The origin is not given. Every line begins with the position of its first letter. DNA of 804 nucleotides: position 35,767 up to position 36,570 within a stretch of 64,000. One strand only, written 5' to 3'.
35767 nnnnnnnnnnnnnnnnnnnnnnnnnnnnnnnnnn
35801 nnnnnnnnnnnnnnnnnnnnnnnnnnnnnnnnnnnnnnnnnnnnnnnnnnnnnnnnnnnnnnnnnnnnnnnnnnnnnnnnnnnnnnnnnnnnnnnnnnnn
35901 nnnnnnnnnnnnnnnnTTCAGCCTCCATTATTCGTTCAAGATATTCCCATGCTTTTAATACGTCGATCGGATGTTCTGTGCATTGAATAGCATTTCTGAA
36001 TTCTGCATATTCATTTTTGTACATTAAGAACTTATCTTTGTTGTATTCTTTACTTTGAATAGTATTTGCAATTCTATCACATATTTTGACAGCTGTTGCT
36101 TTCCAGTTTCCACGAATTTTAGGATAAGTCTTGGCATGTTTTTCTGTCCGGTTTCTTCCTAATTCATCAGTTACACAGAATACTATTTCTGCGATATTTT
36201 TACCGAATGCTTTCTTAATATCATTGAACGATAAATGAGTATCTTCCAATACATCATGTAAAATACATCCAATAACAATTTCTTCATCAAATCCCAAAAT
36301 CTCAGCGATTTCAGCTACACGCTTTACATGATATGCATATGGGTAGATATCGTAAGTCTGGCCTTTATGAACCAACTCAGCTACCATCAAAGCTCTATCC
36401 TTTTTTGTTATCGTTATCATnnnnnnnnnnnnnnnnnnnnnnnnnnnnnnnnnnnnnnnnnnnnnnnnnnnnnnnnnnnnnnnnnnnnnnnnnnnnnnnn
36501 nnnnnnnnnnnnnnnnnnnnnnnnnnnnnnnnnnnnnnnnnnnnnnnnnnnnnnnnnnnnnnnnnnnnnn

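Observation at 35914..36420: Phage small alarmone hydrolase (SpoT-type HD domain)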

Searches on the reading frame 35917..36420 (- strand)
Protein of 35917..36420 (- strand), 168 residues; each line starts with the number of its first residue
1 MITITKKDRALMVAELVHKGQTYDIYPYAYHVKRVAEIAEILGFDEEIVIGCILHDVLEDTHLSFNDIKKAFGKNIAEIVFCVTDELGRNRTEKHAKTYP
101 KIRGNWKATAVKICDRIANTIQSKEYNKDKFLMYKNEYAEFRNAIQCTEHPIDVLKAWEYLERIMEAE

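Call 3: search_protein_families(library=pfam, proteins=[window:35917-36420:-], max_evalue=1)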
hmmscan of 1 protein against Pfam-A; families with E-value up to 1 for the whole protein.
window:35917-36420:- (168 aa): 5 families
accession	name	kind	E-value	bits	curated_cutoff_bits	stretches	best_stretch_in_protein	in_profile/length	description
PF13328.12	HD_4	-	3e-10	40.5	27.2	1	14-90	5-81/156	HD domain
PF01966.28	HD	-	8.1e-06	26.6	22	1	28-85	1-71/116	HD domain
PF21989.2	RA_2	-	0.0063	17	27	1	107-162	22-75/94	RA like domain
PF01480.22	PWI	-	0.047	14.4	22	1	37-69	10-39/72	PWI domain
PF12705.13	PDDEXK_1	-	0.13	12.6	22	1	25-129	12-108/247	PD-(D/E)XK nuclease superfamily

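Call 4: search_protein_families(library=phrogs, proteins=[window:35917-36420:-], max_evalue=0.01)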
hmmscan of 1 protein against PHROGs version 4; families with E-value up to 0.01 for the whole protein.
window:35917-36420:- (168 aa): 3 families
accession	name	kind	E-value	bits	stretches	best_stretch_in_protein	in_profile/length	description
phrog_990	-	other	5.5e-33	115.7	1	6-148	154-298/374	metal-dependent phosphohydrolase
phrog_15275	-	unknown function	2.5e-10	41.4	1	8-140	31-169/223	-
phrog_32047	-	other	2.8e-05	24.5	1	23-84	44-106/301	phosphohydrolase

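Call 5: search_protein_families(library=ncbifam, proteins=[window:35917-36420:-], max_evalue=1)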
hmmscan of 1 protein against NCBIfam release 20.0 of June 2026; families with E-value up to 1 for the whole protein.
window:35917-36420:- (168 aa): 3 families
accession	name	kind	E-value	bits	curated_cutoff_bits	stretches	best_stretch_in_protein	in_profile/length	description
TIGR00691.1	spoT_relA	subfamily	5.3e-16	58.1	499.2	1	10-121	1-120/687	RelA/SpoT family protein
NF008303.0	PRK11092.1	equivalog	1.8e-11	43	947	1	5-99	21-119/702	bifunctional GTP diphosphokinase/guanosine-3',5'-bis pyrophosphate 3'-pyrophosphohydrolase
TIGR03276.1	Phn-HD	hypoth_equivalog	0.051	13.1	214.6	1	29-57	27-55/179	phosphonate degradation HD-domain oxygenase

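Call 6: search_solved_structures(query=window:35917-36420:-, max_evalue=1, show_alignments=3)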
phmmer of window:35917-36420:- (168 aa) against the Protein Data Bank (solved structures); distinct sequences matched with E-value up to 1: 23.
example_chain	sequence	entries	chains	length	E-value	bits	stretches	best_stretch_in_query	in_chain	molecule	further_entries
4yf1_A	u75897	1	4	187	3.1e-13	53.5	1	7-123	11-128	Lmo0812 protein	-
3nqw_A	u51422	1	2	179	7e-11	45.8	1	25-120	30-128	CG11900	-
7oiw_A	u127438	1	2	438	3.2e-10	43.7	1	13-141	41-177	GTP pyrophosphokinase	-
8acu_A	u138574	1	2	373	3.4e-10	43.6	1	8-141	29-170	GTP pyrophosphokinase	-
6yxa_A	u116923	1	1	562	6.7e-10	42.6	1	8-141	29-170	GTP pyrophosphokinase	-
1vj7_A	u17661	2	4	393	1.4e-07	35.1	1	26-138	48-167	Bifunctional RELA/SPOT | Bifunctional (p)ppGpp synthase/hydrolase RelA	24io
7qps_A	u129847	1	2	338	2e-07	34.6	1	13-102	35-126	ACT domain protein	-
7qpr_A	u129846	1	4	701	6.2e-07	33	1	13-102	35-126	ACT domain protein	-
9s6k_B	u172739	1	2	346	1e-06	32.3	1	9-120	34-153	GTP pyrophosphokinase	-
6yvc_A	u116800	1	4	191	1.8e-06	31.5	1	8-137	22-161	Bifunctional (P)ppGpp synthetase/guanosine-3',5'-bis(Diphosphate) 3'-pyrophosphohydrolase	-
6z3n_AAA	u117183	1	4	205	3e-06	30.7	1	9-137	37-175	Hydrolase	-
6z3o_AAA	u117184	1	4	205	8e-06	29.4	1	9-137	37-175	Small Alarmone Hydrolase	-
5xnx_A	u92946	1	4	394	1.5e-05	28.5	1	8-85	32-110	Bifunctional (p)ppGpp synthase/hydrolase RelA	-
7ohg_A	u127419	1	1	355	4.5e-05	26.9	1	9-81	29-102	Guanosine-3',5'-bis(Diphosphate) 3'-pyrophosphohydrolase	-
6s2t_A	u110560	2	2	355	4.5e-05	26.9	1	9-81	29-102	(P)ppGpp synthetase I, SpoT/RelA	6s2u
7smg_A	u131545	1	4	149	0.00042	23.8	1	4-115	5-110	(p)ppApp hydrolase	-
5vxa_A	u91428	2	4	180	0.005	20.3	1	26-120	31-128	Guanosine-3',5'-bis(diphosphate) 3'-pyrophosphohydrolase MESH1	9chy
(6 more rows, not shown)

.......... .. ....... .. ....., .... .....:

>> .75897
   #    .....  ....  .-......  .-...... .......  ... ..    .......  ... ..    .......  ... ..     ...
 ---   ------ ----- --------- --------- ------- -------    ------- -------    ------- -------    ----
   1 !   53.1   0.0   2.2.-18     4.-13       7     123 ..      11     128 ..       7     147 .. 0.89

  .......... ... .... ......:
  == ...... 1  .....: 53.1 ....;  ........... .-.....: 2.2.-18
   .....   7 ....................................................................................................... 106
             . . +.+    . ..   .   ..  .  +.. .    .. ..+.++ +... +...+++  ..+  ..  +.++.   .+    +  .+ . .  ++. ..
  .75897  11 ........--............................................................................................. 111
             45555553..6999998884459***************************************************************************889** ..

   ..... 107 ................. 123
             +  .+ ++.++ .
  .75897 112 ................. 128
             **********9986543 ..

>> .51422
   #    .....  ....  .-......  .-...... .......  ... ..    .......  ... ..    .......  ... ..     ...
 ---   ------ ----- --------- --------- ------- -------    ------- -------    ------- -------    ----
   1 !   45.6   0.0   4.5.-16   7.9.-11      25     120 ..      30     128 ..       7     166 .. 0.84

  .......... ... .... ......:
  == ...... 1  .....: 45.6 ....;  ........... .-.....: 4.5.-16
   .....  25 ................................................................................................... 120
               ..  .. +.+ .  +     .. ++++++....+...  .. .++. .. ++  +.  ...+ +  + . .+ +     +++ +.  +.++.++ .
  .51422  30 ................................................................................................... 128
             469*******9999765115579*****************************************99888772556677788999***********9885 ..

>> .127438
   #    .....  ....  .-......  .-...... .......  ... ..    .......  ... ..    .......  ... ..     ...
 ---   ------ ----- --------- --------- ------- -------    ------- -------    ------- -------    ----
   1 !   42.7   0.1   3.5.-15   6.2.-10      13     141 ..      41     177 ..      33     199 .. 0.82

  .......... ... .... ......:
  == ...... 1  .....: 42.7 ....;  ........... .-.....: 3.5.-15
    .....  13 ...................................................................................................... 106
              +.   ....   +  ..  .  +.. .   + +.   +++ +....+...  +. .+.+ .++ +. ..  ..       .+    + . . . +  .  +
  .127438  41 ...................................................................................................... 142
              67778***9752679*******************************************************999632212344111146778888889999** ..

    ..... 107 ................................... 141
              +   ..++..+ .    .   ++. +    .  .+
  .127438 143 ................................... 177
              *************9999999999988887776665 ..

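Call 8: search_dna_similar(query=window:35917-36420:-, collection=phages, mode=protein, max_rows=40, rows=spread)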
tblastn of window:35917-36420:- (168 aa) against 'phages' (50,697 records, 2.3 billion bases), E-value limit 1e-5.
Records with a match: 250; places in all: 251; records where one place covers at least 80% of the query: 31.
Best place of each record, by identity: <60% 250.
By first word of the organism name: Pseudomonas 136; Vibrio 34; Caulobacter 32; Listeria 7; Bacteriophage 6; Nodularia 5; Bacillus 4; uncultured 3; Salmonella 3; Escherichia 3; and 14 more.
By host as written in the record: Pseudomonas aeruginosa 47; - 34; Pseudomonas aeruginosa PAO1 25; Caulobacter vibrioides CB15 17; Pseudomonas aeruginosa PAK 10; Listeria monocytogenes 7; Caulobacter crescentus NA1000 6; Caulobacter vibrioides 6; and 63 more.
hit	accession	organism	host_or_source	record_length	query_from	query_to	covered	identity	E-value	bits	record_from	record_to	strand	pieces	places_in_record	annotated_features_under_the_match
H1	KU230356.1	Nodularia phage vB_NpeS-2AV2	Nodularia sp. AV2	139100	1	152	90%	36.1%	3e-17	84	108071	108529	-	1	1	HD domain protein | hypothetical protein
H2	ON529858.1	Brevundimonas phage vB_BgoS-Bajun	Brevundimonas goettingensis LVF2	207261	8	161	92%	31.1%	1e-11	67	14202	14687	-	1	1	GTP pyrophosphokinase | hypothetical protein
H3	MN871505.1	Vibrio phage ValDsh2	V.alginolyticus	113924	4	144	84%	32.7%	7e-8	56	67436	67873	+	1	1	record has no annotation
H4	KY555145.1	Caulobacter phage Ccr29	Caulobacter crescentus NA1000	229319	14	146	79%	32.9%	5e-11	66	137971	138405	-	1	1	GTP pyrophosphokinase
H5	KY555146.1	Caulobacter phage Ccr32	Caulobacter crescentus NA1000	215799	18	146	77%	33.1%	7e-11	65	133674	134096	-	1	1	GTP pyrophosphokinase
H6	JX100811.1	Caulobacter virus Karma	Caulobacter crescentus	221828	18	146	77%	33.1%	7e-11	65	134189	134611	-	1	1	putative HD-domain/PDEase-like protein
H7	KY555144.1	Caulobacter phage Ccr5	Caulobacter crescentus NA1000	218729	18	146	77%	32.4%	1e-10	64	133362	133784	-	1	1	GTP pyrophosphokinase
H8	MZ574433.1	Caulobacter phage RB23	Caulobacter vibrioides CB15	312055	10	146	82%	30.5%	9e-7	53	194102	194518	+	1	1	HD/PDEase domain protein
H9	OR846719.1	Listeria phage LM 4-11-1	Listeria monocytogenes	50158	1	124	74%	33.1%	4e-12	69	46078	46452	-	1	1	record has no annotation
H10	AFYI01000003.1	Salmonella enterica subsp. enterica serovar Infantis str. ...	Homo sapiens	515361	4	130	76%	31.9%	4e-9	60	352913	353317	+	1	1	guanosine 3',5'-bis(diphosphate) 3'-pyrophosphohydrolase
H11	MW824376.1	Vibrio phage 355E48.1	Vibrio crassostreae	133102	9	141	79%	30.2%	5e-7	54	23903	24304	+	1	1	hypothetical protein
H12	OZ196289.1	Vibrio phage F102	Seawater and oysters mix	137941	9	141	79%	30.2%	5e-7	54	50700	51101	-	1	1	metal-dependent phosphohydrolase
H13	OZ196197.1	Vibrio phage F96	Seawater and oysters mix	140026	9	141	79%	30.2%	5e-7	54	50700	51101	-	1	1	metal-dependent phosphohydrolase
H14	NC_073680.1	Pseudomonas phage M5.1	Pseudomonas syringae pv. Tomato 99TK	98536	5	139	80%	29.3%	5e-7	54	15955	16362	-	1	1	34: hydrolase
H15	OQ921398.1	Pseudomonas phage vFB297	Pseudomonas aeruginosa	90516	10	139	77%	30.2%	1e-7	56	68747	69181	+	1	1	hypothetical protein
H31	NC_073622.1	Pseudomonas phage vB_Paer_PsIn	Pseudomonas aeruginosa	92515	10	139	77%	29.5%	2e-6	52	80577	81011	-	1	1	hypothetical protein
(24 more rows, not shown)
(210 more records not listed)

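Call 20: find_homologous_proteins(query=window:35917-36420:-, max_evalue=0.00001)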
Query window:35917-36420:- (168 aa): 364 proteins with E <= 0.00001 among 411 candidates; the best 120 are listed.
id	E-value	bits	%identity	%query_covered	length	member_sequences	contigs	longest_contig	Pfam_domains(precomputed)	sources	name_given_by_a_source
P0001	2.7e-108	377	100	100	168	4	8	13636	PF13328.13,PF01966.29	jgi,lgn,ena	-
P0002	6.9e-70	252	70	96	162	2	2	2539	PF13328.13,PF01966.29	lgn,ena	-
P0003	2.4e-67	244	66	98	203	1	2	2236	PF13328.13,PF01966.29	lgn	-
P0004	6.1e-67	243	65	96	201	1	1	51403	PF13328.13,PF01966.29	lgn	-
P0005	3.9e-65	237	66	97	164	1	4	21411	PF13328.13,PF01966.29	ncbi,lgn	ncbi:MAG: HD domain-containing protein [bacterium]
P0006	5.3e-64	233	64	97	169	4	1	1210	PF13328.13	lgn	-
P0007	1.8e-63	231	64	96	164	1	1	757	PF13328.13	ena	-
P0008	1.9e-63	231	64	96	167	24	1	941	PF13328.13,PF01966.29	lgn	-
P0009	2.6e-63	231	63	96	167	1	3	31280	PF13328.13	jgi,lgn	jgi:(p)ppGpp synthase/HD superfamily hydrolase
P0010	2.8e-63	231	63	98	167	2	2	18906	PF13328.13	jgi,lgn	jgi:(p)ppGpp synthase/HD superfamily hydrolase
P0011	5.0e-63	230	65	96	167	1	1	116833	PF13328.13,PF01966.29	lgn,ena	-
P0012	5.6e-63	230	63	96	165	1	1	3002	PF13328.13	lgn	-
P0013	7.3e-63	230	63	96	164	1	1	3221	PF13328.13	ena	-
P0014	1.1e-62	229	62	96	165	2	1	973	PF13328.13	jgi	-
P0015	1.1e-62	229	64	96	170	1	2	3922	PF13328.13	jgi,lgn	-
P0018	1.8e-62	228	63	98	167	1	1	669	PF13328.13,PF01966.29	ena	-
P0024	5.8e-62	227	62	98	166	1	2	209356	PF13328.13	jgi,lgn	jgi:(p)ppGpp synthase/HD superfamily hydrolase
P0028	8.5e-62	226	63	97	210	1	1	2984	PF13328.13,PF01966.29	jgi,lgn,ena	-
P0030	1.0e-61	226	67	92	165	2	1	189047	PF13328.13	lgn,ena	-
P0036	1.9e-61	225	64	96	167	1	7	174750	PF13328.13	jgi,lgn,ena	-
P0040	3.5e-61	224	62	97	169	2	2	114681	PF13328.13,PF01966.29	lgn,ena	-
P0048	1.1e-60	222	60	96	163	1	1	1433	PF13328.13,PF01966.29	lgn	-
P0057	4.2e-60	221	65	97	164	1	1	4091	PF13328.13,PF01966.29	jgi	-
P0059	8.2e-60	220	63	92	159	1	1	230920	PF13328.13,PF01966.29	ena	-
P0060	8.5e-60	220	60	96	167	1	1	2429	PF13328.13,PF01966.29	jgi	jgi:(p)ppGpp synthase/HD superfamily hydrolase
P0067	1.5e-59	219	61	95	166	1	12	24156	PF13328.13,PF01966.29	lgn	-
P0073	3.3e-59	218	59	98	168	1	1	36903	PF13328.13,PF01966.29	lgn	-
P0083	9.7e-59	216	60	97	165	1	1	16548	PF13328.13,PF01966.29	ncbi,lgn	-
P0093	3.8e-58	214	61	97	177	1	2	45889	PF13328.13,PF01966.29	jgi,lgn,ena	-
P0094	3.9e-58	214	64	92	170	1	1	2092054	PF13328.13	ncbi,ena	-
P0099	9.0e-58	213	64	88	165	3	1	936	PF13328.13,PF01966.29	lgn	-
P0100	9.0e-58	213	62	92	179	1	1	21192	PF13328.13,PF01966.29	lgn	-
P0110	6.1e-57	210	58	96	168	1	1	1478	PF13328.13,PF01966.29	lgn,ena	-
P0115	2.1e-56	209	59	98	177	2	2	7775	PF13328.13,PF01966.29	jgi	jgi:guanosine-3',5'-bis(diphosphate) 3'-pyrophosphohydrolase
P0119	3.9e-56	208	60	97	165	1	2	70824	PF13328.13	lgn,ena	-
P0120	4.1e-56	208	59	95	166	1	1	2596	PF13328.13,PF01966.29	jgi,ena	-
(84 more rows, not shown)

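Call 21: find_encoding_contigs(protein=P0001, flank=6000, max_places=4)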
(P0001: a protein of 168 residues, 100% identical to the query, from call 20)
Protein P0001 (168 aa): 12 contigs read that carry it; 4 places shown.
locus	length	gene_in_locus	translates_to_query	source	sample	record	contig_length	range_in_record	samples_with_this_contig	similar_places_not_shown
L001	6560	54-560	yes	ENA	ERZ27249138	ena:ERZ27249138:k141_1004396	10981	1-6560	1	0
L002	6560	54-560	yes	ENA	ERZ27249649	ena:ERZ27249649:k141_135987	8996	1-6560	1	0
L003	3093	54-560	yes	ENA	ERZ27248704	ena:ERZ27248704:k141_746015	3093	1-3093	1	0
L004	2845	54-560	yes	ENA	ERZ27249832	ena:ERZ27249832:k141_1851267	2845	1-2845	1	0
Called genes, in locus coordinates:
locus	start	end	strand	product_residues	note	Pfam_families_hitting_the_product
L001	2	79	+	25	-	?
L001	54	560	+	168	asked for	PF13328:HD_4, PF01966:HD (weak)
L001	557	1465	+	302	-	PF01545:Cation_efflux, PF16916:ZT_dimer (weak)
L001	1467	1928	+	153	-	-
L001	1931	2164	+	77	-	-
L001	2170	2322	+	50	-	-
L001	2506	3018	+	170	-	-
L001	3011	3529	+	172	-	-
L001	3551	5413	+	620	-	PF01145:Band_7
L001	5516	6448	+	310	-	PF04055:Radical_SAM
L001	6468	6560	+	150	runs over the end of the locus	-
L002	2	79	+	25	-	?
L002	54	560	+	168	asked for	PF13328:HD_4, PF01966:HD (weak)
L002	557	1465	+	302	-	PF01545:Cation_efflux, PF16916:ZT_dimer (weak)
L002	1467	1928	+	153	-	-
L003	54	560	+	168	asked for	PF13328:HD_4, PF01966:HD (weak)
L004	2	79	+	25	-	?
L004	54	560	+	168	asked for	PF13328:HD_4, PF01966:HD (weak)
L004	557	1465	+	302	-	PF01545:Cation_efflux, PF16916:ZT_dimer (weak)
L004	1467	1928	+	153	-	-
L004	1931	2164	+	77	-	-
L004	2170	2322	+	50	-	-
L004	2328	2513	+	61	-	-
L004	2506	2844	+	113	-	?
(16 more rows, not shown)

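Call 22: find_encoding_contigs(protein=P0094, flank=8000, max_places=3)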
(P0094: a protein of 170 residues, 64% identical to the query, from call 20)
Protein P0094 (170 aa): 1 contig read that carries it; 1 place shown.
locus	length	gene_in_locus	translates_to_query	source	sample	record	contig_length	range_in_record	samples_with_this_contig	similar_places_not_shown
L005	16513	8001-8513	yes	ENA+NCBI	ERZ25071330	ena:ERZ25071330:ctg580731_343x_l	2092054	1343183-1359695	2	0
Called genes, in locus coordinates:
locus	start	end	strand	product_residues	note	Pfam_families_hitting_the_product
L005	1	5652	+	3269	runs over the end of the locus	PF08450:SGL (faint), PF10282:Lactonase (faint), PF18962:Por_Secre_tail (faint), PF07705:CARDB, PF16116:DUF4832 (faint), PF07705:CARDB, PF22680:Glyco_hydro_123_N_2 (faint), PF07705:CARDB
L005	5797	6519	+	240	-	-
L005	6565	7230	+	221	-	PF07719:TPR_2 (faint)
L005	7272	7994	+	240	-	PF00498:FHA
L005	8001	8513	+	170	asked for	PF13328:HD_4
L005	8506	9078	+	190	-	PF13328:HD_4 (faint)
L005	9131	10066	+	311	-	-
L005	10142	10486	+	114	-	PF20274:cREC_REC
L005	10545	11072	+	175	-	-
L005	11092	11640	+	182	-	-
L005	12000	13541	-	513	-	PF14284:PcfJ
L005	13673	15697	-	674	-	PF17804:TSP_NTD, PF00595:PDZ (weak), PF03572:Peptidase_S41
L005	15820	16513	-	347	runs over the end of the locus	PF00481:PP2C, PF13672:PP2C_2, PF07228:SpoIIE (faint)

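Call 23: find_encoding_contigs(protein=P0004, flank=8000, max_places=2)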
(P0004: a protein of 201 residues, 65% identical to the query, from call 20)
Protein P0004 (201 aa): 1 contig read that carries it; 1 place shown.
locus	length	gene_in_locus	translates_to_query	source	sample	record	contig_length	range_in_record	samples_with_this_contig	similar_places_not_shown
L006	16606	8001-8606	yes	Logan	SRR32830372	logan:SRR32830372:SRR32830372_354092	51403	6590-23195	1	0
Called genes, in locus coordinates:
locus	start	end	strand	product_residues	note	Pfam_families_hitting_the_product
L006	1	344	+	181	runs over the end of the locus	PF13521:AAA_28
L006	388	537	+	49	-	-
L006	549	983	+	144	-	PF09424:YqeY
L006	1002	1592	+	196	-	-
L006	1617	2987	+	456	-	PF00004:AAA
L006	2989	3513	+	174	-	PF01885:PTS_2-RNA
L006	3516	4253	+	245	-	PF00205:TPP_enzyme_M (faint), PF02146:SIR2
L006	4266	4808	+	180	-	-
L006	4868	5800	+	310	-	PF00293:NUDIX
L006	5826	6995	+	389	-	-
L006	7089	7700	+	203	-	-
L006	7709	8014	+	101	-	-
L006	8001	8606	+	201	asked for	PF13328:HD_4, PF01966:HD (weak)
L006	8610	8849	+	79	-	-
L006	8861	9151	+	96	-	-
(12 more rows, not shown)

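Call 24: find_encoding_contigs(protein=P0024, flank=8000, max_places=2)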
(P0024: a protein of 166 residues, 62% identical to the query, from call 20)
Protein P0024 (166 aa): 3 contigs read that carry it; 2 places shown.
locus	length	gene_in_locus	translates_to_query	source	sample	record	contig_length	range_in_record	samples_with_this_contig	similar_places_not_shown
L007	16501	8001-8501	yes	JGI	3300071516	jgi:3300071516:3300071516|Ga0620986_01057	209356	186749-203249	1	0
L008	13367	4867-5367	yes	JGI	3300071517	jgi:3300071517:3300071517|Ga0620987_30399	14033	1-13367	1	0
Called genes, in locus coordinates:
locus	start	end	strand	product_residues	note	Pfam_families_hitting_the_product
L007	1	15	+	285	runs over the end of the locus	PF00145:DNA_methylase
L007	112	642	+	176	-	-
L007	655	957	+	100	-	-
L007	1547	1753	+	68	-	-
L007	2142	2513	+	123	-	-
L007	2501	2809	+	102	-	-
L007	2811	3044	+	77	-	-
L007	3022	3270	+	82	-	-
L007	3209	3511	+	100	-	-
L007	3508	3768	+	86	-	-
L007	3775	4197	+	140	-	-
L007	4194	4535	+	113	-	-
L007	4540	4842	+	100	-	-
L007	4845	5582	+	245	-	-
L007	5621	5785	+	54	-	-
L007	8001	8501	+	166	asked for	PF13328:HD_4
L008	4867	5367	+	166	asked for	PF13328:HD_4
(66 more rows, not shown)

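Call 25: find_encoding_contigs(protein=P0059, flank=8000, max_places=2)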
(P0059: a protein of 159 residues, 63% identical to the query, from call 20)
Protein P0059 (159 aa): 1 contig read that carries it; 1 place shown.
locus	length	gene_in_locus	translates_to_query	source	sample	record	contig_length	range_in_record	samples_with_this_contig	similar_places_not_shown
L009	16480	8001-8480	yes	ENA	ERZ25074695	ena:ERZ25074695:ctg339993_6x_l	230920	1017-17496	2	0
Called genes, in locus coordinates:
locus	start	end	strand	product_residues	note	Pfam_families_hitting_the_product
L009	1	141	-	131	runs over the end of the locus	-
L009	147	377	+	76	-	-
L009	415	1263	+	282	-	PF07661:MORN_2 (faint)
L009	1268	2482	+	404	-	-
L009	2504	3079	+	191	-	-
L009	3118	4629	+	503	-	PF00144:Beta-lactamase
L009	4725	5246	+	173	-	-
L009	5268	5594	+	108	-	-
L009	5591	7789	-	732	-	PF06739:SBBP (faint), PF18962:Por_Secre_tail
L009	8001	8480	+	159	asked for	PF13328:HD_4, PF01966:HD (weak)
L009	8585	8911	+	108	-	-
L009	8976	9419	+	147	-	-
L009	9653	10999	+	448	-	PF13585:CHU_C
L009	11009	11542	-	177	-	-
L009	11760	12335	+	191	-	-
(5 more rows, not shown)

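Call 26: find_encoding_contigs(protein=P0030, flank=8000, max_places=2)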
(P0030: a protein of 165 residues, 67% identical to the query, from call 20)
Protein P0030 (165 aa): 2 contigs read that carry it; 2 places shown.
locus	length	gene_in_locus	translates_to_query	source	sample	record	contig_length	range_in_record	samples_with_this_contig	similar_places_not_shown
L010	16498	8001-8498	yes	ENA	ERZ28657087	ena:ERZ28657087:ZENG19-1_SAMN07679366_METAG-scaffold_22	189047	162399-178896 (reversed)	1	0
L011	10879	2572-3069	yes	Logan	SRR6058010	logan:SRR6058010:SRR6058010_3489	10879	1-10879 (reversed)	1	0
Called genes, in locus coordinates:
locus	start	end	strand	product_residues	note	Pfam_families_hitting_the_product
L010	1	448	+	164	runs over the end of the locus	-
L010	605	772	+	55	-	-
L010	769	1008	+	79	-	-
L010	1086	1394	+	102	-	-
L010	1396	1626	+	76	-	-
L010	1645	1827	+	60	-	-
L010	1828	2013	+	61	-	-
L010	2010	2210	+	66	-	-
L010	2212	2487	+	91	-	-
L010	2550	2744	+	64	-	-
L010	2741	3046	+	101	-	-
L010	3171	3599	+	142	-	-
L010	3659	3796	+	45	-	-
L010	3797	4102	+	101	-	-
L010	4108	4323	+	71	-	-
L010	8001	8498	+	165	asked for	PF13328:HD_4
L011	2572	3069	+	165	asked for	PF13328:HD_4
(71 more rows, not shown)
